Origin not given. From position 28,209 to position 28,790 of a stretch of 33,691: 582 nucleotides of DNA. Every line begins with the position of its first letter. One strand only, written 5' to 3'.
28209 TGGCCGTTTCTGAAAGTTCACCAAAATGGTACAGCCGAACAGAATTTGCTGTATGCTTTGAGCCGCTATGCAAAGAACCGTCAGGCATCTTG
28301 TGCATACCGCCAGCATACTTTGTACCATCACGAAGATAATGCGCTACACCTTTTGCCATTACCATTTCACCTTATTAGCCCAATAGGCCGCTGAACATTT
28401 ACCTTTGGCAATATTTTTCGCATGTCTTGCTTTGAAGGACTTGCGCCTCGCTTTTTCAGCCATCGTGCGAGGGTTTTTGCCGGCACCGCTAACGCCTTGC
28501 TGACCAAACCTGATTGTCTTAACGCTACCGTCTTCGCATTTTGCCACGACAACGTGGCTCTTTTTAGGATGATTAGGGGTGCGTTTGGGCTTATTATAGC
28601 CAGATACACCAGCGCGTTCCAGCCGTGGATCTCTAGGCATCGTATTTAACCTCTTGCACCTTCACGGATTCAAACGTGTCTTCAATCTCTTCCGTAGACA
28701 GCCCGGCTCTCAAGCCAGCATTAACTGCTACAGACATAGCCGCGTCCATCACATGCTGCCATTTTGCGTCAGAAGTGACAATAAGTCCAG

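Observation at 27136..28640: Seven translationally coupled tiny, extremely basic, Cys-containing proteins inserted between terminase and portal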

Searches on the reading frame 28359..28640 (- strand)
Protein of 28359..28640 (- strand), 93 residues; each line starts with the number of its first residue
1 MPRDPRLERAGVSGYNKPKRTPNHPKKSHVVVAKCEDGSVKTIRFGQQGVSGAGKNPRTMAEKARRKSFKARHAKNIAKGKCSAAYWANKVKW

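Call 3: search_protein_families(library=pfam, max_evalue=1, proteins=[window:28359-28640:-])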
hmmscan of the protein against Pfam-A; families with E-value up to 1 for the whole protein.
window:28359-28640:- (93 aa): 1 family
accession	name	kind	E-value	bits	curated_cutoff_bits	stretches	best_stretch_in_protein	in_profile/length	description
PF19058.5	DUF5754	-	0.0071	16.8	27.4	1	20-52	5-32/49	Family of unknown function (DUF5754)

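Call 4: search_protein_families(library=phrogs, max_evalue=0.1, proteins=[window:28359-28640:-])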
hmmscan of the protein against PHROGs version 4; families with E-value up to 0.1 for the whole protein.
window:28359-28640:- (93 aa): 2 families
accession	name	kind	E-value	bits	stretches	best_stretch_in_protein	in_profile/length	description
phrog_7595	-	unknown function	1.1e-37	129.4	1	4-93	6-96/96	-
phrog_37800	-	unknown function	0.073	13.8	1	36-91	99-152/162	-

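Call 17: search_dna_similar(query=window:28359-28640:-, collection=phages, mode=protein, max_rows=40, max_evalue=0.001)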
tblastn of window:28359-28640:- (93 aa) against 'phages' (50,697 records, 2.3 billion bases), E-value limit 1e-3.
Records with a match: 47; places in all: 47; records where one place covers at least 80% of the query: 47.
Best place of each record, by identity: 80-90% 1; 60-80% 29; <60% 17.
By first word of the organism name: Roseobacter 15; Synechococcus 6; Siovirus 5; Cyanophage 4; Caudoviricetes 3; Prochlorococcus 3; Caudovirales 2; Celeribacter 2; Lentibacter 2; Puniceispirillum 2; and 3 more.
By host as written in the record: - 13; Rhodobacteraceae bacterium FZCC0023 5; Rhodobacteraceae bacterium FZCC0040 4; Prochlorococcus MED4 4; Celeribacter sp. IMCC12053 2; Lentibacter sp. SH36 2; Synechococcus sp. WH7803 2; Synechococcus sp. CB0204 2; and 10 more.
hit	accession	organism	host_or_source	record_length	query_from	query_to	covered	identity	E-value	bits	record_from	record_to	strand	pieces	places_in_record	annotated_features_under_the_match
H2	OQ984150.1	Phage C72C1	-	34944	2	93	99%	82.6%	8e-43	152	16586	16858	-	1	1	hypothetical protein (x2)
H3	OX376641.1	Caudovirales sp. ct2KA10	-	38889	4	93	97%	75.6%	3e-33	125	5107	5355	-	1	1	record has no annotation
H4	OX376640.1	Caudovirales sp. ct2KA10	-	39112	4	93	97%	75.6%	3e-33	125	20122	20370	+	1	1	record has no annotation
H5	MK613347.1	Roseobacter phage CRP-5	Rhodobacteraceae bacterium FZCC0040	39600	3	93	98%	72.5%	9e-32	121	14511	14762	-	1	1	hypothetical protein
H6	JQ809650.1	Celeribacter phage P12053L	Celeribacter sp. IMCC12053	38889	3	93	98%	71.4%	5e-31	119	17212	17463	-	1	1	hypothetical protein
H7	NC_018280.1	Celeribacter phage P12053L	Celeribacter sp. IMCC12053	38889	3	93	98%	71.4%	5e-31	119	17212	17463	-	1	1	hypothetical protein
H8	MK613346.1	Roseobacter phage CRP-4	Rhodobacteraceae bacterium FZCC0023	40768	3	93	98%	70.3%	4e-31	119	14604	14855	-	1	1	hypothetical protein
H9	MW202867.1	Caudoviricetes sp.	Manatee Spring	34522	2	93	99%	68.8%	2e-32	123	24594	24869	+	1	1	hypothetical protein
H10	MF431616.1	Lentibacter phage vB_LenP_ICBM2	Lentibacter sp. SH36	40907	3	93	98%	68.1%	3e-29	114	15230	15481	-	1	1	hypothetical protein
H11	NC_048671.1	Lentibacter phage vB_LenP_ICBM2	Lentibacter sp. SH36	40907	3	93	98%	68.1%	3e-29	114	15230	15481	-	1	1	hypothetical protein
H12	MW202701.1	Caudoviricetes sp.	Manatee Spring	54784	12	93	88%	70.7%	9e-31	118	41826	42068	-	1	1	hypothetical protein | ribosomal L37ae protein family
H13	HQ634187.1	Cyanophage KBS-S-2A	Synechococcus sp. WH7803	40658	12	93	88%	70.2%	2e-27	108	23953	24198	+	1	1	hypothetical protein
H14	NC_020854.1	Cyanophage KBS-S-2A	Synechococcus sp. WH7803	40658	12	93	88%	70.2%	2e-27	108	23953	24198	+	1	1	hypothetical protein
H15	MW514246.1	Roseobacter phage CRP-9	Rhodobacteraceae bacterium FZCC0023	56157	7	93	94%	64.8%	2e-27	108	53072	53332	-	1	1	hypothetical protein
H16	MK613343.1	Roseobacter phage CRP-1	Rhodobacteraceae bacterium FZCC0023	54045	7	93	94%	64.0%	6e-27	107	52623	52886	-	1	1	hypothetical protein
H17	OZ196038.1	Vibrio phage D274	Seawater and oysters mix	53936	6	93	95%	62.5%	2e-28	111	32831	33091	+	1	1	hypothetical protein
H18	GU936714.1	Synechococcus phage S-CBS2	Synechococcus sp. CB0204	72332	3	93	98%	60.2%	2e-26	106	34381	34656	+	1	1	hypothetical protein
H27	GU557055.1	Puniceispirillum phage HMO-2011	Candidatus Puniceispirillum marinum ...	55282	6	93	95%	58.4%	7e-24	99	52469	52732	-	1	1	hypothetical protein (x2)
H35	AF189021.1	Roseobacter phage SIO1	Rosebacter SIO67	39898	16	93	84%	61.5%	5e-20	88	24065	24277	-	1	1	none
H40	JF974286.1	Prochlorococcus phage MED4-184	Prochlorococcus MED4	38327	14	93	86%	46.4%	1e-9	58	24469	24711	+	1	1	hypothetical protein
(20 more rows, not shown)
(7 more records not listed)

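Call 19: get_annotated_region(hit=H10, flank=5000)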
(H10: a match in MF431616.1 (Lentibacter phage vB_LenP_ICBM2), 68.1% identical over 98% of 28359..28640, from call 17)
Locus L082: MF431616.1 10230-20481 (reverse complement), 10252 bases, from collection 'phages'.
description: Lentibacter phage vB_LenP_ICBM2, complete genome.
organism: Lentibacter phage vB_LenP_ICBM2 (NCBI taxid 2847823)
taxonomy: Viruses; Duplodnaviria; Heunggongvirae; Uroviricota; Caudoviricetes; Zobellviridae; Cobavirinae; Veravirus; Veravirus septentrionalis
host: Lentibacter sp. SH36; source: seawater, algal bloom, North Sea; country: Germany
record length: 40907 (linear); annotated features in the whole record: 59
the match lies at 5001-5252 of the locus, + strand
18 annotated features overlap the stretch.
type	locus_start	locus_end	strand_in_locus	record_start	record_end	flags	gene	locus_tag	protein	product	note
CDS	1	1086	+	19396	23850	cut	-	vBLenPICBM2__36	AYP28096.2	internal virion protein D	-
CDS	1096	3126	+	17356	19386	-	-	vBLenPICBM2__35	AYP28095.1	hypothetical protein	-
CDS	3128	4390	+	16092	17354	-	-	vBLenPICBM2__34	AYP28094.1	endolysin, amidase domain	-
CDS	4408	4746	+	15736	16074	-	-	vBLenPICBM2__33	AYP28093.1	hypothetical protein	-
CDS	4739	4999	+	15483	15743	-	-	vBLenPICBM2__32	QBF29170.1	hypothetical protein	-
CDS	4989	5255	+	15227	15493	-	-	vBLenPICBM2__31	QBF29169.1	hypothetical protein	-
CDS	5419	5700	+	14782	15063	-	-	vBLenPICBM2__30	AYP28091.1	hypothetical protein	-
regulatory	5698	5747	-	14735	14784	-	-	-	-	terminator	vB_LenP_ICBM2_T2; bidirectional terminator together with vB_LenP_ICBM2_T1; rho-independent terminator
regulatory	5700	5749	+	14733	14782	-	-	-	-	terminator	vB_LenP_ICBM2_T1; bidirectional terminator together with vB_LenP_ICBM2_T2; rho-independent terminator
CDS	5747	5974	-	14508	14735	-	-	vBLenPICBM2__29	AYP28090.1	nucleotide kinase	putative early protein, SaV-like (nucleotide kinase)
CDS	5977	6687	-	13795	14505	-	-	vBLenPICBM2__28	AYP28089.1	P-loop containing nucleoside triphosphate hydrolase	P-loop containing nucleoside triphosphate hydrolase (PhoH-like protein)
CDS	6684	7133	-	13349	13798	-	-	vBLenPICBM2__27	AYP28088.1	hypothetical protein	-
CDS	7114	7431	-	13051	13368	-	-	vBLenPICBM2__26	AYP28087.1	glutaredoxin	-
CDS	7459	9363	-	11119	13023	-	-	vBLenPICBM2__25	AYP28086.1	cobalamin dependent ribonucleotide reductase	-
CDS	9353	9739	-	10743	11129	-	-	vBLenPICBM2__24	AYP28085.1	MazG-related NTP pyrophosphohydrolase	-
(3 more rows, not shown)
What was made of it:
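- Cobavirus ICBM2: near the end of the late operon, with one small gene and the terminator after it (call 19).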

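Call 20: get_annotated_region(hit=H27, flank=4000)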
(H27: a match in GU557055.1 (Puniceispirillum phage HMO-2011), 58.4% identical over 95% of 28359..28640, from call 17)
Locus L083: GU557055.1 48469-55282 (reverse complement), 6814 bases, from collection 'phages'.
description: Puniceispirillum phage HMO-2011, complete genome.
organism: Puniceispirillum phage HMO-2011 (NCBI taxid 948071)
taxonomy: Viruses; Duplodnaviria; Heunggongvirae; Uroviricota; Caudoviricetes
host: Candidatus Puniceispirillum marinum IMCC1322; source: -; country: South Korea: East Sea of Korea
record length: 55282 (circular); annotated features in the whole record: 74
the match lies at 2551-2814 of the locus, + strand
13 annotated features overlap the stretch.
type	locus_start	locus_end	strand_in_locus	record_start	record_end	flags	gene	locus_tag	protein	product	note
CDS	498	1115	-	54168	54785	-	-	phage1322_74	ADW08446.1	hypothetical protein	-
CDS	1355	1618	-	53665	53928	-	-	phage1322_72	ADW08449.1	hypothetical protein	-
CDS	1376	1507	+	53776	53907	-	-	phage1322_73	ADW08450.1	hypothetical protein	-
CDS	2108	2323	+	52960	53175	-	-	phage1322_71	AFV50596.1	hypothetical protein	-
CDS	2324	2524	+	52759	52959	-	-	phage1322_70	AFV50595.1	hypothetical protein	-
CDS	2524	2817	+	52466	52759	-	-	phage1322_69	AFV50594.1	hypothetical protein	-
CDS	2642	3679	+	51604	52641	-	-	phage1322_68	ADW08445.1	hypothetical protein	-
CDS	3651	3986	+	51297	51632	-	-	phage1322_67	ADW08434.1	hypothetical protein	-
CDS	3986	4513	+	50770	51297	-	-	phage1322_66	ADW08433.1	hypothetical protein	-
CDS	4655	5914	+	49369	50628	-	-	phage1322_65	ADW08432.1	putative phage structural protein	similar to structural protein from Synechococcus phage S-RSM4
CDS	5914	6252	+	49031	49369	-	-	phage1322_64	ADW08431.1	hypothetical protein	-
CDS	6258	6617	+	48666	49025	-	-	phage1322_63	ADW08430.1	hypothetical protein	-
CDS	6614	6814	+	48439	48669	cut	-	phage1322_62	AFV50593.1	hypothetical protein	-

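Call 21: get_annotated_region(hit=H12, flank=4000)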
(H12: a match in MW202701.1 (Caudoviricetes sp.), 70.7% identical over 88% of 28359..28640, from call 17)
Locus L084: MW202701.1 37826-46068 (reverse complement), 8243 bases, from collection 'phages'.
description: Podoviridae sp. isolate ctYwJ313, complete genome.
organism: Caudoviricetes sp. (NCBI taxid 2832643)
taxonomy: Viruses; Duplodnaviria; Heunggongvirae; Uroviricota; Caudoviricetes
host: -; source: Manatee Spring; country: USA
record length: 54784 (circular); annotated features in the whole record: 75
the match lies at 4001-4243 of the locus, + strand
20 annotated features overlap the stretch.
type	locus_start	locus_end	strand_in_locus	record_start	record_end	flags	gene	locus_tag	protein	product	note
CDS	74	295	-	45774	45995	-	-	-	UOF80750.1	hypothetical protein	-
CDS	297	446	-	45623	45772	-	-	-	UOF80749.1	hypothetical protein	-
CDS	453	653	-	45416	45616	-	-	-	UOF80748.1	hypothetical protein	-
CDS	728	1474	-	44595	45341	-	-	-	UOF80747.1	hypothetical protein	-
CDS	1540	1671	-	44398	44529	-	-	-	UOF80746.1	hypothetical protein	-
CDS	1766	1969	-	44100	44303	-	-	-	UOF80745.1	hypothetical protein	-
CDS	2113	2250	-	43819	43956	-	-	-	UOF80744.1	hypothetical protein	-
CDS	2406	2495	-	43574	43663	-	-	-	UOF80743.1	hypothetical protein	-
CDS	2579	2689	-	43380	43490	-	-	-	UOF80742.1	hypothetical protein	-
CDS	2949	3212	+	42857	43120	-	-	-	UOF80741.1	hypothetical protein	-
CDS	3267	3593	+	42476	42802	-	-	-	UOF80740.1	hypothetical protein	-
CDS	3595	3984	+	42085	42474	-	-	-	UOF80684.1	high potential iron-sulfur protein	-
CDS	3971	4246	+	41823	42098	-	-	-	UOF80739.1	hypothetical protein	-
CDS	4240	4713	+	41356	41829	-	-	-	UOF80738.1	ribosomal L37ae protein family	-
CDS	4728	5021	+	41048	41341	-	-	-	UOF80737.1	hypothetical protein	-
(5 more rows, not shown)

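Call 31: search_solved_structures(query=A1, max_evalue=10, show_alignments=2)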
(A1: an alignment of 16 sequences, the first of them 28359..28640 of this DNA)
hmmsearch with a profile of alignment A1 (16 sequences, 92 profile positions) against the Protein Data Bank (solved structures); distinct sequences matched with E-value up to 10: 1.
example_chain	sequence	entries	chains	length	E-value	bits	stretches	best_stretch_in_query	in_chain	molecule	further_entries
9euf_M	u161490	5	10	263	1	13.1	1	16-71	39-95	Putative baseplate component | ORF59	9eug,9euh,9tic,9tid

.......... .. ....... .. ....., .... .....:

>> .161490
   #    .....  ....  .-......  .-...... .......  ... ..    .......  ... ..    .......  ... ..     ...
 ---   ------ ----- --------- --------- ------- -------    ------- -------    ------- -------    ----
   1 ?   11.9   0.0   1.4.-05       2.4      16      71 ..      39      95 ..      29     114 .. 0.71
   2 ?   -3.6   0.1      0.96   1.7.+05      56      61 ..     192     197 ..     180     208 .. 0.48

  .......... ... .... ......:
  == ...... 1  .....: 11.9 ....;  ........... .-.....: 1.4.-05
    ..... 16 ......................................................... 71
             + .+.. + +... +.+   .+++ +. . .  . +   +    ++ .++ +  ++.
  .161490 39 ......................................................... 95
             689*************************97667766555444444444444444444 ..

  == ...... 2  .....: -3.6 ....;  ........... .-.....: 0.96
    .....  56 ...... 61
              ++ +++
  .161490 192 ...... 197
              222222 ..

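Call 40: find_homologous_proteins(query=window:28359-28640:-, max_evalue=0.001)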
Query window:28359-28640:- (93 aa): 8000 proteins with E <= 0.001 among 8000 candidates; the best 120 are listed.
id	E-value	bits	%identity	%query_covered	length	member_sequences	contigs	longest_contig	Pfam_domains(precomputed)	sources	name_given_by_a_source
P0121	2.0e-51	190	94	100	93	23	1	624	-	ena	-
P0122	6.3e-50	185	93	98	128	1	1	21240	-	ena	-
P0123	1.3e-49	184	92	100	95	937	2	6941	-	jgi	jgi:hypothetical protein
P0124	3.4e-49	183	89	100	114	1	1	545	-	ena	-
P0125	1.1e-48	181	91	98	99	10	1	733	-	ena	-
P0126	1.5e-48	181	92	100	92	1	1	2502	-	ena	-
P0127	1.6e-48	181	90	98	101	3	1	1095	-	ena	-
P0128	4.0e-48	179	89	98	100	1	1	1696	-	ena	-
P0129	5.1e-48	179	88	100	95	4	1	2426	-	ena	-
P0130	6.0e-48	179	88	100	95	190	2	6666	-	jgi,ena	-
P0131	6.4e-48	179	90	97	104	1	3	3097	-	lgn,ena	-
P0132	1.5e-47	178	87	98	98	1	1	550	-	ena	-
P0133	1.5e-47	177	90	98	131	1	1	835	-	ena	-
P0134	1.8e-47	177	88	98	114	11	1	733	-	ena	-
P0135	2.6e-47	177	86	98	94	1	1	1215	-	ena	-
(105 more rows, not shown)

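Call 53: get_annotated_region(hit=H35, flank=3500)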
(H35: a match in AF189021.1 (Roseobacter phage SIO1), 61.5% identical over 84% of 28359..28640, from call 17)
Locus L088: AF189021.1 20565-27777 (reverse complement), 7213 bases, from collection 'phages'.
description: Roseobacter phage SIO1, complete genome.
organism: Roseobacter phage SIO1 (NCBI taxid 2905867)
taxonomy: Viruses; Duplodnaviria; Heunggongvirae; Uroviricota; Caudoviricetes; Zobellviridae; Cobavirinae; Siovirus; Siovirus americense
host: Rosebacter SIO67; source: -; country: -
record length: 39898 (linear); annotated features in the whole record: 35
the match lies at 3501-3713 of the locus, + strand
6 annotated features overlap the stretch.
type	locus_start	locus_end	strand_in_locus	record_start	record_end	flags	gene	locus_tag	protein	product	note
CDS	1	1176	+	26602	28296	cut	-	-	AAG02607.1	gp25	-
CDS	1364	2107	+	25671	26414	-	-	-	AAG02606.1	gp24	-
CDS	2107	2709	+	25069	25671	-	-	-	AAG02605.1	gp23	-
CDS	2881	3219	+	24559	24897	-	-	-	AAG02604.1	gp22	-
misc_feature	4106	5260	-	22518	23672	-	-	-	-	-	RP PhoH; gp21; similar to phosphate starvation-inducible protein PhoH/PsiH of E. coli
CDS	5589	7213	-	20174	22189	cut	-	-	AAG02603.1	RP ribonucleotide reductase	similar to ribonucleotide triphosphate reductase of Lactobacillus leichmannii and to gp50 mycobacteriophage D29 and L5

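Call 54: get_annotated_region(hit=H18, flank=3500)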
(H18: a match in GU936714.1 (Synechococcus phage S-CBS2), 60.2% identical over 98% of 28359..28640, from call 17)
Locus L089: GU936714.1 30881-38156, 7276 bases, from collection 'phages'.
description: Synechococcus phage S-CBS2, complete genome.
organism: Synechococcus phage S-CBS2 (NCBI taxid 753084)
taxonomy: Viruses; Duplodnaviria; Heunggongvirae; Uroviricota; Caudoviricetes
host: Synechococcus sp. CB0204; source: surface water in Chesapeake Bay stn. 804; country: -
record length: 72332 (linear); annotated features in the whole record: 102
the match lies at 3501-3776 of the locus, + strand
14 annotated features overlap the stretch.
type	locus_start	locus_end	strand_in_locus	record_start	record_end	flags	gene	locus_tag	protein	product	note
CDS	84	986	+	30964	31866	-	-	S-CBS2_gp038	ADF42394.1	major capsid protein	-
CDS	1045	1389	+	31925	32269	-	-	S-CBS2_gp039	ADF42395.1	hypothetical protein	-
CDS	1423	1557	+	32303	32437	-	hli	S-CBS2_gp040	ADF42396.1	high light inducible protein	-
CDS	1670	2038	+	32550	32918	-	-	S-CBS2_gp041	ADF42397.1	hypothetical protein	-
CDS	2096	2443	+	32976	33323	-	-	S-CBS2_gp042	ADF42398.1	hypothetical protein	-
CDS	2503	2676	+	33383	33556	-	-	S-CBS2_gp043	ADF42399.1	hypothetical protein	-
CDS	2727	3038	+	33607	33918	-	-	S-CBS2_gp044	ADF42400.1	hypothetical protein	-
CDS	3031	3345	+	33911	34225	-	-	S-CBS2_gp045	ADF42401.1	hypothetical protein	-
CDS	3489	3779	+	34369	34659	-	-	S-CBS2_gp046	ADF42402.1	hypothetical protein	-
CDS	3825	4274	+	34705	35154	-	-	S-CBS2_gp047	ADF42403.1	hypothetical protein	-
CDS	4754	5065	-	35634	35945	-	-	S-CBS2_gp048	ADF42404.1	hypothetical protein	-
CDS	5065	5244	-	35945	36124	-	-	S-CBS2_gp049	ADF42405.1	hypothetical protein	-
CDS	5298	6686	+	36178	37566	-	-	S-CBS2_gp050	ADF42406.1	unknown structural protein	-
CDS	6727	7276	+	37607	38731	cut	-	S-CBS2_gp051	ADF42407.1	head decoration protein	-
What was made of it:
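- The O1 homologue of S-CBS2 (gp46) is annotated only as hypothetical, next to proteins labelled structural (call 54).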

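Call 55: get_annotated_region(hit=H17, flank=3500)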
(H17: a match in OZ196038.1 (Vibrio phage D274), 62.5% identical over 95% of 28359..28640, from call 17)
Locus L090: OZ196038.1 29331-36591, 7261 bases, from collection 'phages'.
description: Vibrio phage D274 genome assembly, chromosome: VPD274_1.
organism: Vibrio phage D274 (NCBI taxid 3105031)
taxonomy: Viruses
host: -; source: Seawater and oysters mix; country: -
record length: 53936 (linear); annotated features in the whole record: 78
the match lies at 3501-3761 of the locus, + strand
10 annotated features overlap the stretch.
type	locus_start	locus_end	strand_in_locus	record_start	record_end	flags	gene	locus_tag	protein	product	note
CDS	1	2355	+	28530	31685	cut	-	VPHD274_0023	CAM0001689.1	hypothetical protein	-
CDS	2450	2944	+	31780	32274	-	-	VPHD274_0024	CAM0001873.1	hypothetical protein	-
CDS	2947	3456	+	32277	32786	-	-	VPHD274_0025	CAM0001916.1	hypothetical protein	-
CDS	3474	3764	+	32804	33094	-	-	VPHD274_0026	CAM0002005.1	hypothetical protein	-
CDS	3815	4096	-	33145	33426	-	-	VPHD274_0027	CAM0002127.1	hypothetical protein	-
CDS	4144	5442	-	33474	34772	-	-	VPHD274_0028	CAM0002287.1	hypothetical protein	-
CDS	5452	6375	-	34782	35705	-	-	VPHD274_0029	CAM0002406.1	Erf-like ssDNA annealing protein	-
CDS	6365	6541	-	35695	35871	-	-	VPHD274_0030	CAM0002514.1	hypothetical protein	-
CDS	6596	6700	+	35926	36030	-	-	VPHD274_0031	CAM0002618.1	hypothetical protein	-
CDS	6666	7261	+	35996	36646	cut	-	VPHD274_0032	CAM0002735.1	HNH endonuclease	-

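Call 56: get_annotated_region(hit=H40, flank=3500)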
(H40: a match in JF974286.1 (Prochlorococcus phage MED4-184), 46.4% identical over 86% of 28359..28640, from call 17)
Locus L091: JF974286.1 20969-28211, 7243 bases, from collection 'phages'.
description: Cyanophage MED4-184 genomic sequence.
organism: Prochlorococcus phage MED4-184 (NCBI taxid 889955)
taxonomy: Viruses; Duplodnaviria; Heunggongvirae; Uroviricota; Caudoviricetes
host: Prochlorococcus MED4; source: ALOHA; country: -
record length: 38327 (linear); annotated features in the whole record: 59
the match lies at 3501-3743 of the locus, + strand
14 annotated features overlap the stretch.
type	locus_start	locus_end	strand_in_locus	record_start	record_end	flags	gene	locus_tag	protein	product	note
CDS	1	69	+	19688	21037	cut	-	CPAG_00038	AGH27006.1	hypothetical protein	-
CDS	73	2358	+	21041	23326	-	-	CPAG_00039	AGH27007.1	hypothetical protein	-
CDS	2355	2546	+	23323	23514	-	-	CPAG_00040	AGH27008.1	hypothetical protein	-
CDS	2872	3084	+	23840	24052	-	-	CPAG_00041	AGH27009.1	hypothetical protein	-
CDS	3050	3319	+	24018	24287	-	-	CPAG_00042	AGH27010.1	hypothetical protein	-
CDS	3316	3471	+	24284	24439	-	-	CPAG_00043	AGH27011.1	hypothetical protein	-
CDS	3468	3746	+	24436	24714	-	-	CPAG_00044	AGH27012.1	hypothetical protein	-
CDS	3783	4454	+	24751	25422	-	-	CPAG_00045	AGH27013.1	hypothetical protein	-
CDS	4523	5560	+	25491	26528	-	-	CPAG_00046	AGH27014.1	hypothetical protein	-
CDS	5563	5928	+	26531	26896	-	-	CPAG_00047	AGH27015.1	hypothetical protein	-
CDS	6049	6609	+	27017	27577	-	-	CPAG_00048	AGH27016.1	hypothetical protein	-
CDS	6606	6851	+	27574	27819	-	-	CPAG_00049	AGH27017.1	hypothetical protein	-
CDS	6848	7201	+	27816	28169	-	-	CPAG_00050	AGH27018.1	hypothetical protein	-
CDS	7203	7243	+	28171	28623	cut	-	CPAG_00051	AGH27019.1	hypothetical protein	-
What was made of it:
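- O1 and its companions are highly mobile and occur in several different genome positions (calls 17, 19-21, 53-56).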

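Call 60: predict_structure(alignment_id=A3)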
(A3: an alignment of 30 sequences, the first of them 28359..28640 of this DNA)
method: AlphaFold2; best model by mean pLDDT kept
length: 93 residues; sequences in the alignment: 30
mean_pLDDT: 67.6   pTM: 0.51
mean pLDDT of the five models: 67.6, 63.5, 62.1, 60.2, 59.2
residues with pLDDT >= 90: 0; 70-90: 52; 50-70: 33; < 50: 8
segments of 3 or more residues with pLDDT < 50: 48-54
pLDDT, mean of each block of 10 residues (from residue 1): 66 63 60 76 60 60 77 77 74 58
secondary structure, 60 per line:
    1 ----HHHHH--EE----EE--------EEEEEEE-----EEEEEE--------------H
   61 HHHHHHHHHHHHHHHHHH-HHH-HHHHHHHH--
elements in order: H5-9 E28-34 E40-45 H60-78 H84-91

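Call 63: search_protein_families(library=pfam, max_evalue=0.01, proteins=[L084:4240-4713:+, L083:2324-2524:+, L083:2108-2323:+, L082:4739-4999:+, L082:4408-4746:+])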
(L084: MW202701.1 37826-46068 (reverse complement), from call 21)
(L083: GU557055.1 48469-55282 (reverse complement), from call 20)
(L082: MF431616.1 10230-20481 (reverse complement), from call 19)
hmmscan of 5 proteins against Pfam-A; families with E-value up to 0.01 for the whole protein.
L084:4240-4713:+ (157 aa): 0 families

L083:2324-2524:+ (66 aa): 0 families

L083:2108-2323:+ (71 aa): 0 families

L082:4739-4999:+ (86 aa): 1 family
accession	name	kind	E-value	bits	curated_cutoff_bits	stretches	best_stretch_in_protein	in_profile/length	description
PF23991.1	DUF7310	-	0.0021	18.9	40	1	32-74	26-68/83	Coiled-coil region of unknown function (DUF7310)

L082:4408-4746:+ (112 aa): 0 families
